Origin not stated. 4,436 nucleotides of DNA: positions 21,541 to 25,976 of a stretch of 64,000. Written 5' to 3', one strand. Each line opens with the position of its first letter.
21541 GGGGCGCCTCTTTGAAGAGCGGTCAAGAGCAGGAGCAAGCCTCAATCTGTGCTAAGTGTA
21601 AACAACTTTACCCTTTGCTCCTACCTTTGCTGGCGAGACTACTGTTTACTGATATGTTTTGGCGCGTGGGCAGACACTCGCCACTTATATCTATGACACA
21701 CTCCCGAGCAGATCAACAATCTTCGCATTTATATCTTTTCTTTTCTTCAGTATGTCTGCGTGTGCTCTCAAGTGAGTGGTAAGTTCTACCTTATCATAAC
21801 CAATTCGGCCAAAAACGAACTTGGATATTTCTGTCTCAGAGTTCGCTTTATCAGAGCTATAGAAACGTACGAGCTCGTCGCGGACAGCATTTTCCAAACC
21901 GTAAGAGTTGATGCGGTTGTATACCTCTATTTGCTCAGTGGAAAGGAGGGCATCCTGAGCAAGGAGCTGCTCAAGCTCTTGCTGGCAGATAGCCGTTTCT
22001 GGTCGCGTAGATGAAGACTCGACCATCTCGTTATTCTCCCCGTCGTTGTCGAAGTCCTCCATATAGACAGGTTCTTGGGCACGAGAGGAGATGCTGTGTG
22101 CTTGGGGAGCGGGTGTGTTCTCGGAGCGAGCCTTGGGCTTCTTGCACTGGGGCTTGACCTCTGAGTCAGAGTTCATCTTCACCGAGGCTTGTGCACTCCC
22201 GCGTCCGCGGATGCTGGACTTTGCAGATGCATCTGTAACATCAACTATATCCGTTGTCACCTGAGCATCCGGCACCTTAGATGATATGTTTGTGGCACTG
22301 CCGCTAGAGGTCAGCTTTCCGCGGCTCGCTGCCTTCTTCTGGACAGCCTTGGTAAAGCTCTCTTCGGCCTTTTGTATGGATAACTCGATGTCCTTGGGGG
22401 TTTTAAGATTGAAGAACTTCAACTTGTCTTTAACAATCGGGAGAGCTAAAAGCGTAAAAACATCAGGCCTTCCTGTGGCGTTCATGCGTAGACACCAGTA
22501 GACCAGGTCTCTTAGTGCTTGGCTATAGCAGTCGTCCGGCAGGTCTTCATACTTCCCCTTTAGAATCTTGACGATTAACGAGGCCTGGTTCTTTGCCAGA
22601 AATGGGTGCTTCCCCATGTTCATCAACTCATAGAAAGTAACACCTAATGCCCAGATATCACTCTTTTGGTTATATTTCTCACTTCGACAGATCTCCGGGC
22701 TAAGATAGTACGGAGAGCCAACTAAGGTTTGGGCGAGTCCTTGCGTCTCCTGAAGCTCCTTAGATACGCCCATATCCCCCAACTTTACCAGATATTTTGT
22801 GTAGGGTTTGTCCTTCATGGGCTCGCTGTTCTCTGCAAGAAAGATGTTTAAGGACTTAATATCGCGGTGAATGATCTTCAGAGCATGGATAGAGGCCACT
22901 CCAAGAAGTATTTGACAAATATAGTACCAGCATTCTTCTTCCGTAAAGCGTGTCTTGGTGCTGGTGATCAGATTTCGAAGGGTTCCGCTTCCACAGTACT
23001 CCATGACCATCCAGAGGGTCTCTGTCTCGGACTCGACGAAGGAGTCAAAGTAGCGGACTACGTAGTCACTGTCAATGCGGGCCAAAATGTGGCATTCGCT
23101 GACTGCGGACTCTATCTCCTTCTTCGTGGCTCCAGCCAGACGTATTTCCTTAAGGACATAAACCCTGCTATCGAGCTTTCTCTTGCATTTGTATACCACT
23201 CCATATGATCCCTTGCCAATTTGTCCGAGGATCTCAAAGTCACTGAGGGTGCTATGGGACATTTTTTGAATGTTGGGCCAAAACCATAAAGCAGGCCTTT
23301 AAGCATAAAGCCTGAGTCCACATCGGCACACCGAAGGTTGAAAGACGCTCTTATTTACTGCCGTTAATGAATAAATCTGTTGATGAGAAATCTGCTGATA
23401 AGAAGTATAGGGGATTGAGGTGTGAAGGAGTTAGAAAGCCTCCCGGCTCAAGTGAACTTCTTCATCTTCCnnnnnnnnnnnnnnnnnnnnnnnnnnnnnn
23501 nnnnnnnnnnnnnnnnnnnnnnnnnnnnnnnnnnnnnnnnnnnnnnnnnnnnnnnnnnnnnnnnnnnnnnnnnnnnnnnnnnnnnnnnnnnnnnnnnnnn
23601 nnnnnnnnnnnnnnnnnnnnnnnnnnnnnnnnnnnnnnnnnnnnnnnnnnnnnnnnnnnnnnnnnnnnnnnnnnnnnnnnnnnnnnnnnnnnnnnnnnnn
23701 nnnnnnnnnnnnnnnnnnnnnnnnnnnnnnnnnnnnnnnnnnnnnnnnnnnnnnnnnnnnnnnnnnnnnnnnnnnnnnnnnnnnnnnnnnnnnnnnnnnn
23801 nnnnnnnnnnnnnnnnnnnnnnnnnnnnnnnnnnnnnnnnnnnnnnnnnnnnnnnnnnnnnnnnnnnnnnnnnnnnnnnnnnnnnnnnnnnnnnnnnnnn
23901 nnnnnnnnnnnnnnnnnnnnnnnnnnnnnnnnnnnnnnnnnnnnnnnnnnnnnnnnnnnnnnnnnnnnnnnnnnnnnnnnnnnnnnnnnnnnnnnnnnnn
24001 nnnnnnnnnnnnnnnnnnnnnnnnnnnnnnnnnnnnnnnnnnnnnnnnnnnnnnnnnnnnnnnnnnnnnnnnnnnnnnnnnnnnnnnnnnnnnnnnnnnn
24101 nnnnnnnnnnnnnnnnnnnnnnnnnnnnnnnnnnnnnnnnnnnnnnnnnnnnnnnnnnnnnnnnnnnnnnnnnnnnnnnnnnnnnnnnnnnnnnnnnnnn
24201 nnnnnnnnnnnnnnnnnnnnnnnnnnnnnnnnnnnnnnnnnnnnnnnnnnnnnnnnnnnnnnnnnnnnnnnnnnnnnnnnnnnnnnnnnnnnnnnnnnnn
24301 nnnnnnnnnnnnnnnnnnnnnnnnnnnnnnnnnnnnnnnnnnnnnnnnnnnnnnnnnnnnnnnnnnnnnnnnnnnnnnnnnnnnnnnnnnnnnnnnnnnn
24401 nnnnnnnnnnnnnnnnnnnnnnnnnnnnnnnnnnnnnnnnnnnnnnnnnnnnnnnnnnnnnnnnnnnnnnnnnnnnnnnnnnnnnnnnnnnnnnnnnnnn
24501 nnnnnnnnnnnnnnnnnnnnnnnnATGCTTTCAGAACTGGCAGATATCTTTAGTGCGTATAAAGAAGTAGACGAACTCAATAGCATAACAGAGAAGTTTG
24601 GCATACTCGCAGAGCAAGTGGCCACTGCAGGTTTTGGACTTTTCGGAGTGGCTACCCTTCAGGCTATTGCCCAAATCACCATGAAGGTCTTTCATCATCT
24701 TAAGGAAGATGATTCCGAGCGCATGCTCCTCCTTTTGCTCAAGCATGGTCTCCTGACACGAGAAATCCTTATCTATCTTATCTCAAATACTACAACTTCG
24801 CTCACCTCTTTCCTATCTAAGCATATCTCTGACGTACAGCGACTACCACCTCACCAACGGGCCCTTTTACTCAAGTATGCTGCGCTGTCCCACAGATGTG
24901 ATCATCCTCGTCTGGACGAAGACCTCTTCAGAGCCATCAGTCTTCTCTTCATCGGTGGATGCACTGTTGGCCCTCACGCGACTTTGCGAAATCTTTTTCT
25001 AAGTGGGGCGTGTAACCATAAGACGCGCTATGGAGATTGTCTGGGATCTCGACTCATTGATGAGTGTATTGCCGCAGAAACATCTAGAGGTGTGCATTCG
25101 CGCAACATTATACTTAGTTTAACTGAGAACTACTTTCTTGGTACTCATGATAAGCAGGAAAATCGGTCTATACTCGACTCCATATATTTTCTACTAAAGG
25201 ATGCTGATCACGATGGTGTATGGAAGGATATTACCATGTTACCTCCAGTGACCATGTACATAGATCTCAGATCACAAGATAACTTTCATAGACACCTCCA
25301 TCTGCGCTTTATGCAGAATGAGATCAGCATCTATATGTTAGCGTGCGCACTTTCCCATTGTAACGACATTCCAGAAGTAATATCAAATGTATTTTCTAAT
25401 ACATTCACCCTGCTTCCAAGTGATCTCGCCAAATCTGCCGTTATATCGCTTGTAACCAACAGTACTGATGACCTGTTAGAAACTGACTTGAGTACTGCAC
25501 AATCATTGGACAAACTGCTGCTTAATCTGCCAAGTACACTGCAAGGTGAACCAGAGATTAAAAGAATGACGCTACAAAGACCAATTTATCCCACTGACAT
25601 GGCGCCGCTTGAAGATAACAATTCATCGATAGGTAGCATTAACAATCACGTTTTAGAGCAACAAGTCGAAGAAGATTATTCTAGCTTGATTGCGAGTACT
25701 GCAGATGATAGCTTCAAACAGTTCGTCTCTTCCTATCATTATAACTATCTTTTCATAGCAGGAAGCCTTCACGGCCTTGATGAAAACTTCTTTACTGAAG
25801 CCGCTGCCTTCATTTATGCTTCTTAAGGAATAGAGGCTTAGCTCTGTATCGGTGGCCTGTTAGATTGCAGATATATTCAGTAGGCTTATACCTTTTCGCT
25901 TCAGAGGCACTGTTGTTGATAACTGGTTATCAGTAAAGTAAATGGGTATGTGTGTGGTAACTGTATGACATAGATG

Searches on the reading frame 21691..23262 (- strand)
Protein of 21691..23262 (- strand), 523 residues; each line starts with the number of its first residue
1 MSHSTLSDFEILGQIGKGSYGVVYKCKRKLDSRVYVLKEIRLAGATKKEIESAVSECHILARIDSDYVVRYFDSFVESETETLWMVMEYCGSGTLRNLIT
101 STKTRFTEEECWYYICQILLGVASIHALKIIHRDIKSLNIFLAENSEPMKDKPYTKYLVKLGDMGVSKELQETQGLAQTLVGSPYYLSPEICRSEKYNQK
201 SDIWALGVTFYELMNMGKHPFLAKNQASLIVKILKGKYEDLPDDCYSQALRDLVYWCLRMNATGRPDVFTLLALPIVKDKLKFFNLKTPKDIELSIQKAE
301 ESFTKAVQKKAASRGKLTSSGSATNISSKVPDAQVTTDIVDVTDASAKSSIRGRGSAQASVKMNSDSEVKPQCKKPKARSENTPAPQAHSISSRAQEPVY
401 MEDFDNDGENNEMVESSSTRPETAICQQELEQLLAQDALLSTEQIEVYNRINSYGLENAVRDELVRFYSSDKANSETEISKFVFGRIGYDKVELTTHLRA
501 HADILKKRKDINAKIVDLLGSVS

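Call 10: search_protein_families(library=pfam, proteins=[window:21691-23262:-], max_evalue=0.01)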
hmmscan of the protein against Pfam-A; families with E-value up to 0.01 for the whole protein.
window:21691-23262:- (523 aa): 2 families
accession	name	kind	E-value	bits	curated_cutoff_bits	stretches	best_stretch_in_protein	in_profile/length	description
PF00069.31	Pkinase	-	1.2e-58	199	31.7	1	10-273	2-259/263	Protein kinase domain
PF07714.23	PK_Tyr_Ser-Thr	-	1e-40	140.1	23.1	1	11-270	3-253/258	Protein tyrosine and serine/threonine kinase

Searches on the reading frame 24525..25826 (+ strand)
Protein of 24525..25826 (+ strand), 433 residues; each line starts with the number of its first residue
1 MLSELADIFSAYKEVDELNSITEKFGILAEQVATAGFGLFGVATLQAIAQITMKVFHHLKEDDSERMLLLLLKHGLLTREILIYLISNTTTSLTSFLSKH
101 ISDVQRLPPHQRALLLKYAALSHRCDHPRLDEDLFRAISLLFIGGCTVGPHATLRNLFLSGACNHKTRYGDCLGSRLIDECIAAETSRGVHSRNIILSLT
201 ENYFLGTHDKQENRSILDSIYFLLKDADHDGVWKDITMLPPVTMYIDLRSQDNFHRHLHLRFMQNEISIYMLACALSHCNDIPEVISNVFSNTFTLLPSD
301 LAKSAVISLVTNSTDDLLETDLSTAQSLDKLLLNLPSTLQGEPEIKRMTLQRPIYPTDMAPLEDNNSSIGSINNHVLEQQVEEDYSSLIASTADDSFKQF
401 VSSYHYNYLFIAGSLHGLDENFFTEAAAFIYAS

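Call 10: search_protein_families(library=pfam, proteins=[window:24525-25826:+], max_evalue=0.01)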
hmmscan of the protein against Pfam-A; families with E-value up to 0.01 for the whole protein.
window:24525-25826:+ (433 aa): 0 families

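Call 11: find_encoding_contigs(protein=window:24525-25826:+, flank=10000, max_places=10)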
Protein window:24525-25826:+ (433 aa): 23 contigs read that carry it; 1 place shown.
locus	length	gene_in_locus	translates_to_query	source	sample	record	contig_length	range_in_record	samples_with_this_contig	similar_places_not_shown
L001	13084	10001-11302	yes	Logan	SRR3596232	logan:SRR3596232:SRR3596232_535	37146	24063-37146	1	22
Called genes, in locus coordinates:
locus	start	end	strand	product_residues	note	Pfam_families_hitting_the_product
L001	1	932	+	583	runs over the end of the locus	-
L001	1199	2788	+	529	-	-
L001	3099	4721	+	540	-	-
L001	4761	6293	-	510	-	-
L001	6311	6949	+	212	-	PF01592:NifU_N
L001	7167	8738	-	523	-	PF00069:Pkinase, PF07714:PK_Tyr_Ser-Thr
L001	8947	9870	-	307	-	PF23609:Beta-prop_EIPR1 (faint), PF25175:Beta-prop_WDR5, PF23381:Beta-prop_IFT122_1st, PF24814:WD40_Prp19, PF25173:Beta-prop_WDR3_1st (weak), PF23414:Beta-prop_EML_2, PF24807:WD40_CDC20-Fz, PF25174:Beta-prop_THOC3, +7 more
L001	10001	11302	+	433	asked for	-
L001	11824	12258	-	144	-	-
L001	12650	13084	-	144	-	?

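Call 12: find_homologous_proteins(query=window:24525-25826:+)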
Query window:24525-25826:+ (433 aa): 5 proteins with E <= 0.001 among 7455 candidates.
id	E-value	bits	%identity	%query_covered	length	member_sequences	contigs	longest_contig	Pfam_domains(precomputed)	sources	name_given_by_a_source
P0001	1.2e-282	955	99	100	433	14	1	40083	-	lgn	-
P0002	9.6e-244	827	86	100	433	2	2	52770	-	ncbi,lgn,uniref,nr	ncbi:Hypothetical protein GLP15_4156 [Giardia lamblia P15]|uniref:Uncharacterized protein n=1 Tax=Gi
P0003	2.6e-204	697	73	100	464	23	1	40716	-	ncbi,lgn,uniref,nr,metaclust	ncbi:putative iron-sulfur cluster scaffold family related protein [Giardia duodenalis assemblage B]|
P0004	1.1e-179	616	63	100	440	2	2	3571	-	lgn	-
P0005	1.2e-169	583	60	100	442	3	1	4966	-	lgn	-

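Call 14: find_encoding_contigs(protein=P0002, flank=10000, max_places=4)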
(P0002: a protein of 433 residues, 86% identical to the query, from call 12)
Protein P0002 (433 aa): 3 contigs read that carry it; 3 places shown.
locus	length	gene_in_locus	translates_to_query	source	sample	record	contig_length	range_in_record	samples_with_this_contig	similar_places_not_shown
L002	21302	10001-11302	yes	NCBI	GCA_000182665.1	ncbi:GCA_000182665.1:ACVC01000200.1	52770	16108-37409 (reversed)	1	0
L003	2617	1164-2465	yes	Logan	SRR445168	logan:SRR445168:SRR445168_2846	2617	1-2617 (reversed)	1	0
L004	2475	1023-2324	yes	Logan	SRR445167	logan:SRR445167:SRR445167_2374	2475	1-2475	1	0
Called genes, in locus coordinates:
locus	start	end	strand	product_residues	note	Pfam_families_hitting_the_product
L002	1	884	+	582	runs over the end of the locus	-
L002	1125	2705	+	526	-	-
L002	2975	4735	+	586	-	-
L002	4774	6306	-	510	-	-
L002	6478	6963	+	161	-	PF01592:NifU_N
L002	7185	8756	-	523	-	PF00069:Pkinase, PF07714:PK_Tyr_Ser-Thr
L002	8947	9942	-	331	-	PF25174:Beta-prop_THOC3, PF25175:Beta-prop_WDR5, PF23381:Beta-prop_IFT122_1st, PF24814:WD40_Prp19, PF24807:WD40_CDC20-Fz, PF25173:Beta-prop_WDR3_1st (weak), PF23414:Beta-prop_EML_2, PF25173:Beta-prop_WDR3_1st (weak), +9 more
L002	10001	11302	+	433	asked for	-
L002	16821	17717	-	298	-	-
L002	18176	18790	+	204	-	-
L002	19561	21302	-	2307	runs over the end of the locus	PF08082:PRO8NT, PF08083:PROCN, PF10598:RRM_4 (weak), PF10597:U5_2-snRNA_bdg, PF10596:U6-snRNA_bdg, PF12134:PRP8_domainIV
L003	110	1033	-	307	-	PF25174:Beta-prop_THOC3, PF25175:Beta-prop_WDR5, PF23381:Beta-prop_IFT122_1st, PF24814:WD40_Prp19, PF23414:Beta-prop_EML_2, PF24807:WD40_CDC20-Fz, PF25173:Beta-prop_WDR3_1st (weak), PF25173:Beta-prop_WDR3_1st (weak), +9 more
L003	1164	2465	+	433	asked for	-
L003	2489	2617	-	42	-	?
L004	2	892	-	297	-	?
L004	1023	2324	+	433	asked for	-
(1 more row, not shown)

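Call 15: find_encoding_contigs(protein=P0003, flank=10000, max_places=4)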
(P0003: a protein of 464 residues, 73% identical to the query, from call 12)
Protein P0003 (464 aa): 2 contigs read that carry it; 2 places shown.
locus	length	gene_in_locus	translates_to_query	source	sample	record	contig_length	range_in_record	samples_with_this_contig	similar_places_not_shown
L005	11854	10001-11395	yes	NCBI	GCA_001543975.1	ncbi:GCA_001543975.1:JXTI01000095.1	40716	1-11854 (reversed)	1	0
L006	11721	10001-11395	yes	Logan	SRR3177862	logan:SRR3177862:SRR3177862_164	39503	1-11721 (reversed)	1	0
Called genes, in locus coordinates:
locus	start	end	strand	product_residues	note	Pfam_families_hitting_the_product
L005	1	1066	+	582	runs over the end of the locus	-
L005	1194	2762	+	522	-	-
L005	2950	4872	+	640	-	-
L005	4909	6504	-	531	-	-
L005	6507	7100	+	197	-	PF01592:NifU_N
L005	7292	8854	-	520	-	PF00069:Pkinase, PF07714:PK_Tyr_Ser-Thr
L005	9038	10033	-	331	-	PF00400:WD40 (faint), PF25175:Beta-prop_WDR5, PF23381:Beta-prop_IFT122_1st, PF24814:WD40_Prp19, PF24807:WD40_CDC20-Fz, PF25173:Beta-prop_WDR3_1st (weak), PF25174:Beta-prop_THOC3, PF23414:Beta-prop_EML_2, +8 more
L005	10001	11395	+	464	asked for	-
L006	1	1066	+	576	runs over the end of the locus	-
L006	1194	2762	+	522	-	-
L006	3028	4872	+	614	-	-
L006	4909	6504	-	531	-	-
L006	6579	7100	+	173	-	PF01592:NifU_N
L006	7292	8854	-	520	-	PF00069:Pkinase, PF07714:PK_Tyr_Ser-Thr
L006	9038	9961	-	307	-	PF23609:Beta-prop_EIPR1 (faint), PF25175:Beta-prop_WDR5, PF23381:Beta-prop_IFT122_1st, PF24814:WD40_Prp19, PF25173:Beta-prop_WDR3_1st (weak), PF23414:Beta-prop_EML_2, PF24807:WD40_CDC20-Fz, PF25174:Beta-prop_THOC3, +7 more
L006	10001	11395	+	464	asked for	-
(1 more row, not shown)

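Call 16: find_encoding_contigs(protein=P0001, flank=10000, max_places=4)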
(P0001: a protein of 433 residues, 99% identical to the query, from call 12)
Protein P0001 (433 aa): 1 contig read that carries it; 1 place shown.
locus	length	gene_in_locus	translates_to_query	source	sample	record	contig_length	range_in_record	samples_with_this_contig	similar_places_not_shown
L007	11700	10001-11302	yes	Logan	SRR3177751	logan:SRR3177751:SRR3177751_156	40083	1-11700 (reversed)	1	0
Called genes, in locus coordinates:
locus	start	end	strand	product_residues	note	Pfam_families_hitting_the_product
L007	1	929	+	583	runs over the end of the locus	-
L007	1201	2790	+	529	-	-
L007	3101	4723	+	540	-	-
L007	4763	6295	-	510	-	-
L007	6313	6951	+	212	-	PF01592:NifU_N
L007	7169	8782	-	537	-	PF00069:Pkinase, PF07714:PK_Tyr_Ser-Thr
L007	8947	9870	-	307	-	PF23609:Beta-prop_EIPR1 (faint), PF25175:Beta-prop_WDR5, PF23381:Beta-prop_IFT122_1st, PF24814:WD40_Prp19, PF25173:Beta-prop_WDR3_1st (weak), PF23414:Beta-prop_EML_2, PF24807:WD40_CDC20-Fz, PF25174:Beta-prop_THOC3, +7 more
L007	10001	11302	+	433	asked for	-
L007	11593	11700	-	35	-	?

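Call 54: search_protein_families(library=pfam, max_evalue=0.1, proteins=[L002:14435-15352:-, L002:14935-15771:-, L002:12670-13329:-, L002:14107-14724:-, L002:15310-15909:+, L002:13938-14438:-, L002:11525-12031:-, L002:16821-17717:-, L002:18146-18790:+])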
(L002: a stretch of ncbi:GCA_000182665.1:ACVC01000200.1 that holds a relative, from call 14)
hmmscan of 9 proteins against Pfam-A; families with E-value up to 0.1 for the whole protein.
L002:14435-15352:- (305 aa): 9 families
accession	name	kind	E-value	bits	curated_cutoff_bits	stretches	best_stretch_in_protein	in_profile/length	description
PF12171.14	zf-C2H2_jaz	-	1.6e-07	31.7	22.6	1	79-99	3-23/27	Zinc-finger double-stranded RNA-binding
PF13894.12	zf-C2H2_4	-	1.6e-06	28.7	27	1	79-99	2-22/24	C2H2-type zinc finger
PF12874.13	zf-met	-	0.00013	22.6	21.2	0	175-193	2-20/25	Zinc-finger of C2H2 type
PF00096.32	zf-C2H2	-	0.00043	21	25.2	0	175-193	2-20/23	Zinc finger, C2H2 type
PF16293.11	zf-C2H2_9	-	0.00054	20.3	29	1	174-197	2-25/59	C2H2 type zinc-finger (1 copy)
PF18112.7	Zn-C2H2_12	-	0.001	19.9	23.2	0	78-90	1-13/27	Autophagy receptor zinc finger-C2H2 domain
PF12756.13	zf-C2H2_2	-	0.011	16.4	26.9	0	77-106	50-79/100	C2H2 type zinc-finger (2 copies)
PF13912.12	zf-C2H2_6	-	0.055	13.9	25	0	80-92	4-16/27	C2H2-type zinc finger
PF24166.1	DUF7410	-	0.075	13.4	27.5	0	80-92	1-13/22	Domain of unknown function (DUF7410)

L002:14935-15771:- (278 aa): 1 family
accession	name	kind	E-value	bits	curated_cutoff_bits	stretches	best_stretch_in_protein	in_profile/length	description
PF16622.11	zf-C2H2_11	-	0.0057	16.7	27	1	178-195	7-24/29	zinc-finger C2H2-type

L002:12670-13329:- (219 aa): 0 families

L002:14107-14724:- (205 aa): 0 families

L002:15310-15909:+ (199 aa): 0 families

L002:13938-14438:- (166 aa): 0 families

L002:11525-12031:- (168 aa): 0 families

L002:16821-17717:- (298 aa): 10 families
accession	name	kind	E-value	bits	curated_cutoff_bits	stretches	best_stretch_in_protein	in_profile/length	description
PF12796.13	Ank_2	-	3e-59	198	27.3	3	129-219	1-90/90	Ankyrin repeats (3 copies)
PF00023.36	Ank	-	1.9e-47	157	21.1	6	188-214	2-27/33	Ankyrin repeat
PF13637.12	Ank_4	-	8.3e-37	124.8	22.7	6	67-114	2-49/50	Ankyrin repeats (many copies)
PF13606.12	Ank_3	-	1e-34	114.5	22.3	6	188-211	2-24/30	Ankyrin repeat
PF13857.12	Ank_5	-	5.4e-29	100.4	27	4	63-102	16-56/56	Ankyrin repeats (many copies)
PF24521.3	Ank_KRIT1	-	5.1e-13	49.4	80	2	189-282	19-117/149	KRIT1 ankyrin-repeats domain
PF19246.4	DUF5894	-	0.0039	17.1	25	0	215-235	21-42/57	Family of unknown function (DUF5894)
PF12861.13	zf-ANAPC11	-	0.026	15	25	0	218-246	22-52/65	Anaphase-promoting complex subunit 11 RING-H2 finger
PF08341.16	TED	-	0.031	15.1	22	0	171-249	3-57/102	Thioester domain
PF18690.6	DUF5639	-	0.064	13.8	25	0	223-247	25-49/81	Family of unknown function (DUF5639)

L002:18146-18790:+ (214 aa): 0 families
